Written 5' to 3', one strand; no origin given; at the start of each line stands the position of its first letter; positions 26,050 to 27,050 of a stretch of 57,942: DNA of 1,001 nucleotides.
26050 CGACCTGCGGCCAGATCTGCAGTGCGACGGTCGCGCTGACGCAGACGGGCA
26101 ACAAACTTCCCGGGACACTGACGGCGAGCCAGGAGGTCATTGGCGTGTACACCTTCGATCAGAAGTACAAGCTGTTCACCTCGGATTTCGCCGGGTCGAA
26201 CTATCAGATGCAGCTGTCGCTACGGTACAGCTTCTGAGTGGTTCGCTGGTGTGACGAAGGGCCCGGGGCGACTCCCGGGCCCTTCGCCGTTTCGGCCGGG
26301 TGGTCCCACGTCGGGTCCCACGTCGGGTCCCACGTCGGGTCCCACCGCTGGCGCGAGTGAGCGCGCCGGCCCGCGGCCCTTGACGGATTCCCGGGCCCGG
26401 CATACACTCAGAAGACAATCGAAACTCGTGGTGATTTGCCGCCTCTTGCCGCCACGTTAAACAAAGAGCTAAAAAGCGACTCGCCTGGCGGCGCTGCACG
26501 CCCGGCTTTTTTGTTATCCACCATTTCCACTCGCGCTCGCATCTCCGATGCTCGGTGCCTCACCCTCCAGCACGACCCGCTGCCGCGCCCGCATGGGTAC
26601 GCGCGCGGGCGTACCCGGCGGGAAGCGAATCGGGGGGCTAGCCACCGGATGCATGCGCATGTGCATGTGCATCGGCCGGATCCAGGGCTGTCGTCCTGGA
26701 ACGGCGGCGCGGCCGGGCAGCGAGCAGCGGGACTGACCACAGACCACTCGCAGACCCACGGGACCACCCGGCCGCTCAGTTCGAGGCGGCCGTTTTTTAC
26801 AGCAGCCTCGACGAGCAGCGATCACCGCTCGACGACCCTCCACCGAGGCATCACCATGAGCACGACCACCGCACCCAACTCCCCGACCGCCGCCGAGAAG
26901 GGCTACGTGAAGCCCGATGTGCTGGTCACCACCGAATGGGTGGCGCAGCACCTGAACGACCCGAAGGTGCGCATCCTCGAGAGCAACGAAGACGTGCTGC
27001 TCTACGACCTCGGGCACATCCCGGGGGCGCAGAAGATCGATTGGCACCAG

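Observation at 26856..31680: Rhodanese - ThrB - MoaD-like carrier - MoeZ - ThrC-like cluster: candidate protein-thiocarboxylate route from O-phosphohomoserine to homocysteine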

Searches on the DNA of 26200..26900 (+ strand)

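Call 40: search_rna_families(source=window, start=26200, end=26900, threshold=evalue, max_evalue=5, show_alignments=3)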
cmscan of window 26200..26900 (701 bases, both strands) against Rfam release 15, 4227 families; matches with E-value up to 5: 10.
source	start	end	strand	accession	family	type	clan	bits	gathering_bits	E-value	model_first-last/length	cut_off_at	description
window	26418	26494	+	RF00521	SAM_alpha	Cis-reg; riboswitch;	-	43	36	2.6e-08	1-79/79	no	Alpha-proteobacteria SAM riboswitch aptamer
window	26205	26283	+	RF02569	IhtA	Gene; sRNA;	-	21.3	76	0.19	1-107/107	no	IhtA sRNA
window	26237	26315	+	RF03874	mir-8834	Gene; miRNA;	-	20.9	39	0.61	1-105/105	no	mir-8834 microRNA precursor family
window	26256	26309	-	RF01723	Rhizobiales-2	Gene; sRNA;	-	20.9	40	4.8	1-103/103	no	Rhizobiales-2 RNA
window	26422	26482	+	RF01726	SAM-II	Cis-reg; riboswitch;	-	18.3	44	0.94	1-60/60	no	SAM-II riboswitch aptamer (SAM-II long loop)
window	26248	26294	+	RF03990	mir-4888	Gene; miRNA;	-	18.2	90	2.2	1-73/73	no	mir-4888 microRNA precursor family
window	26649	26797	+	RF02883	BcKCsr2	Gene; sRNA;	-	17.4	40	0.19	1-129/129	no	Burkholderia sRNA 2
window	26251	26285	+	RF02231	sX12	Gene; sRNA;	-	16.4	106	2.9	41-73/78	no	Xanthomonas sRNA sX12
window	26485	26523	-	RF01420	snoR113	Gene; snRNA; snoRNA; CD-box;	-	14.4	47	4.7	1-103/103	no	Small nucleolar RNA snoR113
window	26258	26286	-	RF02353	BjrC68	Gene; sRNA;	-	12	39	3.6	45-73/82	no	Bradyrhizobiaceae sRNA BjrC68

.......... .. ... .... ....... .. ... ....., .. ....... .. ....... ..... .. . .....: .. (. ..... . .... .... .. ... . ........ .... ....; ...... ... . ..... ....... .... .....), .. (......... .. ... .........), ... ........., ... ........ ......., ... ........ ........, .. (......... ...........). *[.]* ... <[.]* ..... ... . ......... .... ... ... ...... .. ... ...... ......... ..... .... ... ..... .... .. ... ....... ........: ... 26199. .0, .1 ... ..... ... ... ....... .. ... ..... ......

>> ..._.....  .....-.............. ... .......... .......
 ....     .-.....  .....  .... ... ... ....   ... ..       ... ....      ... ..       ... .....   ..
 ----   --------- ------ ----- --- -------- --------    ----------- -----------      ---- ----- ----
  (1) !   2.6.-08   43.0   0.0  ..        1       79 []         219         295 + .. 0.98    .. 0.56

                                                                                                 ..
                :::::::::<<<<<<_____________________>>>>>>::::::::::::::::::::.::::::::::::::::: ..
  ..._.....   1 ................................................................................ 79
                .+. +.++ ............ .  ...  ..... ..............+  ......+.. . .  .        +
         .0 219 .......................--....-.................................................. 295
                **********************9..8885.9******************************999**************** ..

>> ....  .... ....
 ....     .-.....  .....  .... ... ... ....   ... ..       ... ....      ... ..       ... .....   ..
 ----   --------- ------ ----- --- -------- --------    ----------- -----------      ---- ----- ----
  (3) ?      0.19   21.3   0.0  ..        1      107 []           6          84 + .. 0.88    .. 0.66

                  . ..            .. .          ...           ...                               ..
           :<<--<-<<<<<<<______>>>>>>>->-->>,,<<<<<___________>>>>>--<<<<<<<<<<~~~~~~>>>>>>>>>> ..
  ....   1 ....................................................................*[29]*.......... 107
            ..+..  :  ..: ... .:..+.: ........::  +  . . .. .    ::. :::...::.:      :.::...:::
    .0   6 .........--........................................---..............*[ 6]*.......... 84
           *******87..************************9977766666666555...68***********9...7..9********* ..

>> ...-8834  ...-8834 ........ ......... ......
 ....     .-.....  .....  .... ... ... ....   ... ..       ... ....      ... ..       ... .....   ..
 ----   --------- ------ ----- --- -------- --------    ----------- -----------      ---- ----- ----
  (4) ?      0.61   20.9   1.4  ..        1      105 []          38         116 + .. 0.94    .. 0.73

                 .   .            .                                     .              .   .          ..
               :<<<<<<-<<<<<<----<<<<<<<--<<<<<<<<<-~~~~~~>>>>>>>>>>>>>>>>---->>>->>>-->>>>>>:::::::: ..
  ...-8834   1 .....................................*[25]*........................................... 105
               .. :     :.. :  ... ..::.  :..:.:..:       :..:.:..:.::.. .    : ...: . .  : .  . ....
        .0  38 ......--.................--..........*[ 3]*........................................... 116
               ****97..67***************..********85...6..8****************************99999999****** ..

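Call 80: build_rna_model(alignment_id=A6, structure=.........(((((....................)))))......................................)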
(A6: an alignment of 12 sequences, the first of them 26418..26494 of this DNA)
Model R1 built from alignment A6 (12 sequences, 77 columns); structure: as given.
model positions 73; base pairs 5; branch points 0; effective number of sequences 3.74; information 0.773 bits per position. Calibrated on 0.2 Mb of random sequence (short: E-values are rough).
structure used (alignment columns):
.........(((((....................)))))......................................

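Call 81: search_with_rna_model(model_id=R1, sources=[window, L001, L004, L005, L006, L007, L008, L009, L010, L011, L012, L013, L014, L015, L016, L017, L018, L019, L020, L021, L022, L023, L024, L025, L026, L027, L028, L029, L030, L031, L032, L033, L034, L035, L036, L037, L038, L039, L040, L041, L042, L043, L044, L045, L046, L047, L048, L049, L050, L051, L052, L053, L054, L055, L056, L057, L058, L059, L060, L061, L062, L063, L064, L065, L066, L067, L068, L069, L070, L071, L072, L073, L074, L075, L076, L077, L078, L079, L080, L081, L082, L083, L084, L085, L086], max_evalue=0.01)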
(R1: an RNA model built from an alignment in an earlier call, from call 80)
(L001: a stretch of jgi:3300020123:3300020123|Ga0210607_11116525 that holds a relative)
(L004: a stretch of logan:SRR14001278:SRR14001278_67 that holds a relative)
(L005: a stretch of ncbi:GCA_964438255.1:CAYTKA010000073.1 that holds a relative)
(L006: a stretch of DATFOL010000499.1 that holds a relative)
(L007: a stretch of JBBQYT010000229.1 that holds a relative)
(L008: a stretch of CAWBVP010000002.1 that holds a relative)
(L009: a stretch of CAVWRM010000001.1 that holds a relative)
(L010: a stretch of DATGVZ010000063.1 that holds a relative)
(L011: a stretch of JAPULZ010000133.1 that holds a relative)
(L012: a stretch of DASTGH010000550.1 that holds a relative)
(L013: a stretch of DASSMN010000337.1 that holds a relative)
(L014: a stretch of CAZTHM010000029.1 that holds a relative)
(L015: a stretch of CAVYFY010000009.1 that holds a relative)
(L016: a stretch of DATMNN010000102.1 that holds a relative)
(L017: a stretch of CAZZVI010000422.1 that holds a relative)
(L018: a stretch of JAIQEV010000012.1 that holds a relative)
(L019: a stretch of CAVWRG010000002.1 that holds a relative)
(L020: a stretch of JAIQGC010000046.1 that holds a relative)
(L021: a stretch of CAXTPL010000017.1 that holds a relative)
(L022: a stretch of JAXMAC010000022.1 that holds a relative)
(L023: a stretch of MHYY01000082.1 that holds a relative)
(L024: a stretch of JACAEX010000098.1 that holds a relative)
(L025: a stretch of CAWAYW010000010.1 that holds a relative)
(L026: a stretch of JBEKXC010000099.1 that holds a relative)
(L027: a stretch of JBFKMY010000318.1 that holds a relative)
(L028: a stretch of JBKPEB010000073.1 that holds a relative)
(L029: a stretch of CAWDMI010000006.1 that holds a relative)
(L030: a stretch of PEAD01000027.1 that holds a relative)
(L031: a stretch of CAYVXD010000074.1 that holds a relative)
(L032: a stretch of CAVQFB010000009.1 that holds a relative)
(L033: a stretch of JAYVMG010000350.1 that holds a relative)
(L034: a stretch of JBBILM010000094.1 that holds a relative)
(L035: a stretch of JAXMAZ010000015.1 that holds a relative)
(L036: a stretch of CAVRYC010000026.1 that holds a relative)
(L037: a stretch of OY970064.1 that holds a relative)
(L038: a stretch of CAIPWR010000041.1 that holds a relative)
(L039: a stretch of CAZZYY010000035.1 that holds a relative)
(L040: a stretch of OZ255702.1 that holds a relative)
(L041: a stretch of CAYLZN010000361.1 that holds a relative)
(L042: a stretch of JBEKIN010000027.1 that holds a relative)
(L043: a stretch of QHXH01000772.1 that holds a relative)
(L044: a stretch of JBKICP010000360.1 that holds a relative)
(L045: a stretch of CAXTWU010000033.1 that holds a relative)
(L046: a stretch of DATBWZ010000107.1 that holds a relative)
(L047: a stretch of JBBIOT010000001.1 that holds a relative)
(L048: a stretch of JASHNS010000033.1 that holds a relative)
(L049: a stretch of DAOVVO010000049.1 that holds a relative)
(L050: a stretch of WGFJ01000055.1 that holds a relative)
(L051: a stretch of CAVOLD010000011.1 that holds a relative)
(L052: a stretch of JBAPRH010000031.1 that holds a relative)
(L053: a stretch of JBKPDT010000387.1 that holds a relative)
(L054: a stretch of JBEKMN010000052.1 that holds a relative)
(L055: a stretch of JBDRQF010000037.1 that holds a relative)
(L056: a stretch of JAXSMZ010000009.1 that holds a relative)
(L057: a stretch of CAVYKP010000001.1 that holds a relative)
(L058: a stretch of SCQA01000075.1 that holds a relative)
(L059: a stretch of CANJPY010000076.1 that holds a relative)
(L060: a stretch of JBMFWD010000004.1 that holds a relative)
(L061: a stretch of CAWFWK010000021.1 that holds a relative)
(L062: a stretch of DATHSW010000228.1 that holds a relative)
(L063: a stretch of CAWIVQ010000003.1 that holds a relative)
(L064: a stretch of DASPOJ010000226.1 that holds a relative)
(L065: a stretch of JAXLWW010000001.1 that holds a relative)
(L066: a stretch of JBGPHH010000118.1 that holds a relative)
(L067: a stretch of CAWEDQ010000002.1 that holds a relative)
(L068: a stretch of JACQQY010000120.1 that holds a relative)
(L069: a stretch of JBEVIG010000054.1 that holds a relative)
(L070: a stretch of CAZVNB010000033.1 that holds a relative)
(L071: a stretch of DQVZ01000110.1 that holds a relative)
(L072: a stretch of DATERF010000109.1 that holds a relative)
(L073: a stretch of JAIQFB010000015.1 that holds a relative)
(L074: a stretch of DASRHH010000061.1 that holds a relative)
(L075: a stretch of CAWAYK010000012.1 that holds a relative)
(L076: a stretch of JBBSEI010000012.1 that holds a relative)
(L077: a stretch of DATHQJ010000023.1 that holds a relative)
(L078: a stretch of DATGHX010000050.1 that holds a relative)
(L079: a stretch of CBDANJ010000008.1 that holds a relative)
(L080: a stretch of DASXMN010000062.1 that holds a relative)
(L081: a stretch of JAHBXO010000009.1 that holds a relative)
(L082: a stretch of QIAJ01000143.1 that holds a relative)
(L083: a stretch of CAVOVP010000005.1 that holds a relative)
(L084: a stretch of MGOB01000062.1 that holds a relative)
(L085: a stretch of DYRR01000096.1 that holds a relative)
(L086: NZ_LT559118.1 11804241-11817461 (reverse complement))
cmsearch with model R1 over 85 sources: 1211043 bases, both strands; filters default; matches with E-value up to 0.01: 15.
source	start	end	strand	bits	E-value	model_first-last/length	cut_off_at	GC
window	26418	26491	+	75.7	6.5e-17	1-73/73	no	0.54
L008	7789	7861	+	74.8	1.1e-16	1-73/73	no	0.52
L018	7772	7842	+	74.6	1.3e-16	1-73/73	no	0.49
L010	6954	7027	+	74.5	1.3e-16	1-73/73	no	0.58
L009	7884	7956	+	74.2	1.6e-16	1-73/73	no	0.52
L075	7755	7825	+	74.1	1.7e-16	1-73/73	no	0.49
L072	7768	7838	+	73.8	2e-16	1-73/73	no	0.51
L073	7770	7840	+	73.8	2.1e-16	1-73/73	no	0.51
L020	7779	7849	+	73.5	2.5e-16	1-73/73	no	0.48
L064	7722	7792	+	70.3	1.7e-15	1-73/73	no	0.51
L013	2008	2080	+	70.3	1.7e-15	1-73/73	no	0.51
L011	7783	7855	+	68.9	4e-15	1-73/73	no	0.53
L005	5451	5524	+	67.5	9e-15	1-73/73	no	0.64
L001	8435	8508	+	65.6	2.9e-14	1-73/73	no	0.59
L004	4331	4404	+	60.4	6.9e-13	1-73/73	no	0.55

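Call 92: search_with_rna_model(model_id=R1, sources=[L087, L088, L089, L090], max_evalue=0.01)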
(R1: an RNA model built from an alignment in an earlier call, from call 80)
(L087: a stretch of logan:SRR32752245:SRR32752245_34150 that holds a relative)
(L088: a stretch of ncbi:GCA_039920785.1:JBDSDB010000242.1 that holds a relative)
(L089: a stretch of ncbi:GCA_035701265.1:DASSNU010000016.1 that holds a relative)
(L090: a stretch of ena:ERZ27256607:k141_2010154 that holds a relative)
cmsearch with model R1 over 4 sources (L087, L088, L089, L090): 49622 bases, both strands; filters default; matches with E-value up to 0.01: 3.
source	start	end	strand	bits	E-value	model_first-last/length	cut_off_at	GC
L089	5344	5416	+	74.1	7e-18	1-73/73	no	0.55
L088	6535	6608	+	71.6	3.2e-17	1-73/73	no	0.57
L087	4985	5057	+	60.4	2.8e-14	1-73/73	no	0.59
